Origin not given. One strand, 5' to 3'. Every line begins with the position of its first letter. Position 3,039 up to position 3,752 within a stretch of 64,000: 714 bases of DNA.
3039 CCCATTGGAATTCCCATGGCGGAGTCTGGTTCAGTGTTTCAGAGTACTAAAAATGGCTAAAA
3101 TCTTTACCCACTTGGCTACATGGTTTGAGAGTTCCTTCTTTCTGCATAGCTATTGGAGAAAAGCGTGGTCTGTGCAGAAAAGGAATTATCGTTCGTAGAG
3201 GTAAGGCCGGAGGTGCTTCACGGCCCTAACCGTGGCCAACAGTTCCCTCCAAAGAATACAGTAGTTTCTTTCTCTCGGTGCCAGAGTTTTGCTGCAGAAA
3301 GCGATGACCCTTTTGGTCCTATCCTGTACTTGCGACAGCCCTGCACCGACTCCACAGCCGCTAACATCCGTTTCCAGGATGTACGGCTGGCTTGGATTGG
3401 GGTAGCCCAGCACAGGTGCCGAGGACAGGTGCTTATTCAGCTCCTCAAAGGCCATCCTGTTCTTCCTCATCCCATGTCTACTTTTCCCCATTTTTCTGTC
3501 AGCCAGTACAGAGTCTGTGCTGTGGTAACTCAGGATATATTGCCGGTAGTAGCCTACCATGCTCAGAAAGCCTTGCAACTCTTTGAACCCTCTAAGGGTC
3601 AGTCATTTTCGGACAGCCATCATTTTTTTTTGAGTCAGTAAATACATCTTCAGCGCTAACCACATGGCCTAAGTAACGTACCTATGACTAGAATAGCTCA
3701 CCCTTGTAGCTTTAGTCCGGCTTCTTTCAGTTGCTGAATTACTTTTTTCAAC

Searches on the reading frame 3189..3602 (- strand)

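Call 42: search_protein_families(library=pfam, proteins=[window:3189-3602:-], max_evalue=0.01)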
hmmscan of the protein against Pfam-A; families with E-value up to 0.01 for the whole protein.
window:3189-3602:- (138 aa): 2 families
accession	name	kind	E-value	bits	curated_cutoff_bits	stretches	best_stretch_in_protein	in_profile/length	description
PF17919.7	RT_RNaseH_2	-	3.5e-29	101.2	29.8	1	48-137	5-95/100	RNase H-like domain found in reverse transcriptase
PF17917.7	RT_RNaseH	-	1.2e-18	67.6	24.8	1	69-137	1-70/105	RNase H-like domain found in reverse transcriptase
